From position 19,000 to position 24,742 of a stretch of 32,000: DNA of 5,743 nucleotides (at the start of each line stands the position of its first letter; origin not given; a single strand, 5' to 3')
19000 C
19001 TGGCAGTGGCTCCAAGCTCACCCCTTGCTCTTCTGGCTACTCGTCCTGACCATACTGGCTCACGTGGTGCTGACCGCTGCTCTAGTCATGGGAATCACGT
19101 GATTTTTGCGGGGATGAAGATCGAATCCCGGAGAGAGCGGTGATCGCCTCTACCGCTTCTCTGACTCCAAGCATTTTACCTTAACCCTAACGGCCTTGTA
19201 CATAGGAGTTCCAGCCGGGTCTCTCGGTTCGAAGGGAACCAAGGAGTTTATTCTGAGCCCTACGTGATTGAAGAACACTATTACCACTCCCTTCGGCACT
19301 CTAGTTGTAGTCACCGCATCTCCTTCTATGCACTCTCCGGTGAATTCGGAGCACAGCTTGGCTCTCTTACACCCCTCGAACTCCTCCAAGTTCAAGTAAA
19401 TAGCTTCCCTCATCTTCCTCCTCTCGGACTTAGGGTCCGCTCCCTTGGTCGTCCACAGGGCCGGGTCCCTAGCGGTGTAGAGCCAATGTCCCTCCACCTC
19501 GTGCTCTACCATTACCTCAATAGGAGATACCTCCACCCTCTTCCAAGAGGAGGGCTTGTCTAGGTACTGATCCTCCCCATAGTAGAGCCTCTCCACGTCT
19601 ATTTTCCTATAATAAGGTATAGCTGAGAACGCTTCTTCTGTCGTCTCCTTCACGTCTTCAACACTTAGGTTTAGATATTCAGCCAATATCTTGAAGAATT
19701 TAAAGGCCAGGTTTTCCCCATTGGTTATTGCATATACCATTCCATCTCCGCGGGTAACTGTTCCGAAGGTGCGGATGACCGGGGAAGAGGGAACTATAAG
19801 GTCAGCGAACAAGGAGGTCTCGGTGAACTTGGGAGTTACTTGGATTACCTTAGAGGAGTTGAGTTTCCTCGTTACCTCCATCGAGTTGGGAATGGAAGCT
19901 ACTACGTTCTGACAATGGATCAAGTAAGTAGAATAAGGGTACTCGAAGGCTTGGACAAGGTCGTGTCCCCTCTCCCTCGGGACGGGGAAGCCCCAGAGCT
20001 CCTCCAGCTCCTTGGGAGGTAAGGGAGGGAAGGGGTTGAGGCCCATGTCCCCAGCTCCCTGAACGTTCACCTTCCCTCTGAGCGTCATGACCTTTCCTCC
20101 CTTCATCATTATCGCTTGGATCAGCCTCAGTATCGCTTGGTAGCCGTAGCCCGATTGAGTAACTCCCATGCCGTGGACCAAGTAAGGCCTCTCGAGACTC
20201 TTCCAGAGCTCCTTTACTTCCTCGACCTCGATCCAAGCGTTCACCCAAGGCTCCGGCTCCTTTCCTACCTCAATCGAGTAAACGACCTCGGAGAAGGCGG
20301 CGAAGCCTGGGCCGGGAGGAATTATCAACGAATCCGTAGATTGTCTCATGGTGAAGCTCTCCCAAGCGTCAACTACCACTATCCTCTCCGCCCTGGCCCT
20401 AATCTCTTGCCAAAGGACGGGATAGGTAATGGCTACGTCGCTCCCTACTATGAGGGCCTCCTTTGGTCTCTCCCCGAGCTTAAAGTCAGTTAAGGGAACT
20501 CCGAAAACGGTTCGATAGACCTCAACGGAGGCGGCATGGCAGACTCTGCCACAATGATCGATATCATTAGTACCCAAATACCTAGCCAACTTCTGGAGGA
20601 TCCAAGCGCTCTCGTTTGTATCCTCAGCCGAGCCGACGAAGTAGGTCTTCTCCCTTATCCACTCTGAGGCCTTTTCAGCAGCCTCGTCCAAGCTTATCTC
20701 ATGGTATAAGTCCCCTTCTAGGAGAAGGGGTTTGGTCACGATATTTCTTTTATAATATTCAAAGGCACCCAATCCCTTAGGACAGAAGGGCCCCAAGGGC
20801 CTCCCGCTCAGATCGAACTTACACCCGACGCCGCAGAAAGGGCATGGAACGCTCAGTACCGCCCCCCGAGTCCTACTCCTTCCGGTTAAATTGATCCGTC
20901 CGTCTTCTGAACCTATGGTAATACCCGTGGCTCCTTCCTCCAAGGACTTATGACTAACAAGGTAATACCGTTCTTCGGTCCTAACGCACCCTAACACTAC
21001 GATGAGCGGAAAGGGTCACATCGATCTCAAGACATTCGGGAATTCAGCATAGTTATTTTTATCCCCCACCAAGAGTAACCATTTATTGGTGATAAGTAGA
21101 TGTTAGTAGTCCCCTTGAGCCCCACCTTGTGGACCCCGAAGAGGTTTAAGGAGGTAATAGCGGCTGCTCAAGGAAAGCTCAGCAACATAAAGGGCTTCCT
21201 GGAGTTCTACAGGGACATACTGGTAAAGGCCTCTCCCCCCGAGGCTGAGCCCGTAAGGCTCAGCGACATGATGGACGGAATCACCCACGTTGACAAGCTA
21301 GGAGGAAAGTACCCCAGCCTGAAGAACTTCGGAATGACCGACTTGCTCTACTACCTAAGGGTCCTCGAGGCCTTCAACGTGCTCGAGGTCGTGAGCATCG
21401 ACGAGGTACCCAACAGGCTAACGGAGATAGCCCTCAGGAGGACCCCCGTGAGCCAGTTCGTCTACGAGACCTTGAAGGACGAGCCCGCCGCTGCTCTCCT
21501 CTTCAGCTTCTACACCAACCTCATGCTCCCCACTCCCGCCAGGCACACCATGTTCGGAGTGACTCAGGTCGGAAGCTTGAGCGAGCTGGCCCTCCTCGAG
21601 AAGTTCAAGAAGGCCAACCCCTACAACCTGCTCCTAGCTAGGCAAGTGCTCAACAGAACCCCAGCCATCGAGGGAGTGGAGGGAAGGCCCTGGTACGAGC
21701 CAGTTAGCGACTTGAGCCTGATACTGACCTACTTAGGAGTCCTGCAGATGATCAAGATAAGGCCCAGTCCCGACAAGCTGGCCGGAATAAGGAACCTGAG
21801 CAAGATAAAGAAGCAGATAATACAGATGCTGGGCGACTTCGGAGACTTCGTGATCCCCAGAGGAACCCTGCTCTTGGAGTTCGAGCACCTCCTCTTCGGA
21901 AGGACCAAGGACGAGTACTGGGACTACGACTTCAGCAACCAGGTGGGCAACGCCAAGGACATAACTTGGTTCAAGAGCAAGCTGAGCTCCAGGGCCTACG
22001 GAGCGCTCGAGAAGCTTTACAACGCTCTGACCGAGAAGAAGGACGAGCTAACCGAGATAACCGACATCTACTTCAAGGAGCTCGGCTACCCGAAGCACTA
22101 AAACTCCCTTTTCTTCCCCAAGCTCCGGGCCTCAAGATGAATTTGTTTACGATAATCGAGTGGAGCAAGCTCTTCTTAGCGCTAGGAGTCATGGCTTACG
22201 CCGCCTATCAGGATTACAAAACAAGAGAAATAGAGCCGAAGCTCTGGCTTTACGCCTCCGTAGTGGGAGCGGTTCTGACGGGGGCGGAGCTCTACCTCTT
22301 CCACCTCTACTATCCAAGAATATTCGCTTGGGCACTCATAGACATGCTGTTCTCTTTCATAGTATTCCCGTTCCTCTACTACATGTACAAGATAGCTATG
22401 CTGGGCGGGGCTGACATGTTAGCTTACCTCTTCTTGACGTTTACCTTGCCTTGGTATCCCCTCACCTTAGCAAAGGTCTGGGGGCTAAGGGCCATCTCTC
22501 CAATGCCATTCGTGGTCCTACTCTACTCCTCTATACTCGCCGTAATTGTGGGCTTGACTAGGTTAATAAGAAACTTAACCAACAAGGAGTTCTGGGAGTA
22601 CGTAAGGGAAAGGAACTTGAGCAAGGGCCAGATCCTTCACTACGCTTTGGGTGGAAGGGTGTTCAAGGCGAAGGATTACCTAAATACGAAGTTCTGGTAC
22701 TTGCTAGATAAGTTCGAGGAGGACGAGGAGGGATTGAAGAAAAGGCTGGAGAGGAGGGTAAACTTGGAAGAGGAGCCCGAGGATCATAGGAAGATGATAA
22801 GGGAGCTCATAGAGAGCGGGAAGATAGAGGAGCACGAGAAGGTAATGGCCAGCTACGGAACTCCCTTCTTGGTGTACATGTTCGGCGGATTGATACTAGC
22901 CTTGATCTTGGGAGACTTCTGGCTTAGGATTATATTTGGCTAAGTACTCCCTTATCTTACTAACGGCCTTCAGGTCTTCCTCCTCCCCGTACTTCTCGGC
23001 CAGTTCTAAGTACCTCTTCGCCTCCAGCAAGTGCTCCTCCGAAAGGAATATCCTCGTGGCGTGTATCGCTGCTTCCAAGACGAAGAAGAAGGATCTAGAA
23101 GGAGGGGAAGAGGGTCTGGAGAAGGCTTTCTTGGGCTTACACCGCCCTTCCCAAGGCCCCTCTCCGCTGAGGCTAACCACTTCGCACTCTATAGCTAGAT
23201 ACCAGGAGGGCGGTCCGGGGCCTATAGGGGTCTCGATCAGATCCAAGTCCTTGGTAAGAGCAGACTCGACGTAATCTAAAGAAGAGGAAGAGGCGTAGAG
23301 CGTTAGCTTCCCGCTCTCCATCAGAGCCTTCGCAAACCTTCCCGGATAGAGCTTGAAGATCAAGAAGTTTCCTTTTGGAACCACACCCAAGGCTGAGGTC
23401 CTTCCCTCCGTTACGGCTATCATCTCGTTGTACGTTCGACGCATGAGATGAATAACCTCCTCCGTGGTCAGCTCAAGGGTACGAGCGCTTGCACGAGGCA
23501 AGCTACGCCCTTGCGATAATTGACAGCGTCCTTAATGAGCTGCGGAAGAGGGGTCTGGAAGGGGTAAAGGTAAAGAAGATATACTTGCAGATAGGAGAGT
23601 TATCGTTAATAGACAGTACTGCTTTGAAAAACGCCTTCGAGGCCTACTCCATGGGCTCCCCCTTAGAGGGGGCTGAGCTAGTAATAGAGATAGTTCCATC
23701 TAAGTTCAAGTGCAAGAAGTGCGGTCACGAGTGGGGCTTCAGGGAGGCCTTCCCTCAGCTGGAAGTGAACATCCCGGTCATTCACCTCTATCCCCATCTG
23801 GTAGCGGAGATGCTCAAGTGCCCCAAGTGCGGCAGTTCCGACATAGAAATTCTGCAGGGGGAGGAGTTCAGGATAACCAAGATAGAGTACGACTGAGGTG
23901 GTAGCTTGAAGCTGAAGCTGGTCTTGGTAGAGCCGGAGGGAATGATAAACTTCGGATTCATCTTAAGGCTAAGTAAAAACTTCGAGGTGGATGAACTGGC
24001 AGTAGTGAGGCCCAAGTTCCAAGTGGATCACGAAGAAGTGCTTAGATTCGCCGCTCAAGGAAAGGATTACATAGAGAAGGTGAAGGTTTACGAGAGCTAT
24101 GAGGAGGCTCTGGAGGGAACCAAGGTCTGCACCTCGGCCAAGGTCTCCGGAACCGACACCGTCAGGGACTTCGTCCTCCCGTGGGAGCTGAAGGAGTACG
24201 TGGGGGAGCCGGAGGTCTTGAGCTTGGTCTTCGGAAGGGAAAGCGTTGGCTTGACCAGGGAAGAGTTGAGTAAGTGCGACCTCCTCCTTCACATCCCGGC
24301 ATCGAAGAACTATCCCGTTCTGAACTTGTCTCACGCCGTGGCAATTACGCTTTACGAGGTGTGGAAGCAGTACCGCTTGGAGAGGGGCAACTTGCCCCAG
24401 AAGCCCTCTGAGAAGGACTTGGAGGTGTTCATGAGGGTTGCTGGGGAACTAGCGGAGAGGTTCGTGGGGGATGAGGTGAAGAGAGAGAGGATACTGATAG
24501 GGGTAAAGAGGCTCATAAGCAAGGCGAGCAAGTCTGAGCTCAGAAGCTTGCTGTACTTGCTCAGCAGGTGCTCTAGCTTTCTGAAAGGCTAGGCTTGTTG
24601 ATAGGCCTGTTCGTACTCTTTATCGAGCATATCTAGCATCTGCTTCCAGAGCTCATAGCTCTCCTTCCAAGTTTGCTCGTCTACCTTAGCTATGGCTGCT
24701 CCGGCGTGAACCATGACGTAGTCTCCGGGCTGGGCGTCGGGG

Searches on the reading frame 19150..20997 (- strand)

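Call 12: search_protein_families(library=pfam, proteins=[window:19150-20997:-], max_evalue=0.001)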
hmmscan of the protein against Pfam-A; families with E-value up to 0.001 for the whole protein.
window:19150-20997:- (615 aa): 1 family
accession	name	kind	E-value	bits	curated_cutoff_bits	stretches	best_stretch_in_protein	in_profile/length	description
PF00384.28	Molybdopterin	-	4.2e-08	33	24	1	105-420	25-326/353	Molybdopterin oxidoreductase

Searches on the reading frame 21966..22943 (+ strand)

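Call 12: search_protein_families(library=pfam, proteins=[window:21966-22943:+], max_evalue=0.001)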
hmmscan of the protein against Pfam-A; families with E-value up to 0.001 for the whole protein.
window:21966-22943:+ (325 aa): 2 families
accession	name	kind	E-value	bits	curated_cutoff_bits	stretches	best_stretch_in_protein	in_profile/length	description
PF06847.16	Arc_PepC_II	-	1.6e-17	64.3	29.9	1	224-318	3-93/93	Archaeal Peptidase A24 C-terminus Type II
PF01478.23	Peptidase_A24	-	1.4e-09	38.8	26.5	1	71-197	2-104/104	Type IV leader peptidase family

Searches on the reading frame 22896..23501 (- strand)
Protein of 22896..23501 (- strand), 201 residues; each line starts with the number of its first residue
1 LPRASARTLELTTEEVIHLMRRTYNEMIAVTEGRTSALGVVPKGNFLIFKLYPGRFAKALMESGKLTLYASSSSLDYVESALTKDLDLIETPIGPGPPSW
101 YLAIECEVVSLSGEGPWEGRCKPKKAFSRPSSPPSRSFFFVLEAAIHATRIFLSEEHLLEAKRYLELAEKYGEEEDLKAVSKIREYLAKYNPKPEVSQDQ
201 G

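Call 12: search_protein_families(library=pfam, proteins=[window:22896-23501:-], max_evalue=0.001)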
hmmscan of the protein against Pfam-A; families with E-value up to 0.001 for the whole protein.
window:22896-23501:- (201 aa): 2 families
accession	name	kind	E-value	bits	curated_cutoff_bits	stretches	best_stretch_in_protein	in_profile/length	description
PF20766.2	DUF447_C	-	3.6e-06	27.4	24.8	1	135-185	1-53/53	Protein of unknown function (DUF447)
PF04289.18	DUF447_N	-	0.00057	20.3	24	1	25-94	1-76/114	Protein of unknown function (DUF447) N-terminal domain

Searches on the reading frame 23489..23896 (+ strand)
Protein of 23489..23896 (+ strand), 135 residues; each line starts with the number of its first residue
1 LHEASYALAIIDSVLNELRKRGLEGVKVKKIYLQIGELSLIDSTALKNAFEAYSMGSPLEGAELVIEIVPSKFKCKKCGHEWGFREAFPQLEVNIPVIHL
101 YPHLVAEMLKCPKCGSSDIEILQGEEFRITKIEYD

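Call 12: search_protein_families(library=pfam, proteins=[window:23489-23896:+], max_evalue=0.001)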
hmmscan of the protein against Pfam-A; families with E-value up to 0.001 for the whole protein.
window:23489-23896:+ (135 aa): 1 family
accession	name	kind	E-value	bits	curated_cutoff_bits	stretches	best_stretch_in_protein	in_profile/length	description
PF01155.25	HypA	-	8.2e-30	103.6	28.9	1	1-133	1-111/112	Hydrogenase/urease nickel incorporation, metallochaperone, hypA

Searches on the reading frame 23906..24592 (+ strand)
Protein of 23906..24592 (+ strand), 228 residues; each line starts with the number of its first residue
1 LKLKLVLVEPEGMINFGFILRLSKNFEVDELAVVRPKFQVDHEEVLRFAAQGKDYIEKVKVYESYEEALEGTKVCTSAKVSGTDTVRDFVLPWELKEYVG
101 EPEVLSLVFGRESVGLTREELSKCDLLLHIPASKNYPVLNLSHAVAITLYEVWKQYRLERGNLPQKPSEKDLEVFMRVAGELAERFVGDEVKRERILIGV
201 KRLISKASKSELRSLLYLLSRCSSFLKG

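Call 12: search_protein_families(library=pfam, proteins=[window:23906-24592:+], max_evalue=0.001)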
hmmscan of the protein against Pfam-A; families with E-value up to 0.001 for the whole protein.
window:23906-24592:+ (228 aa): 1 family
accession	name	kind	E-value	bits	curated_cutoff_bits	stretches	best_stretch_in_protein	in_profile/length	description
PF00588.24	SpoU_methylase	-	3.2e-26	92.6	29.7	1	3-150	2-142/142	SpoU rRNA Methylase family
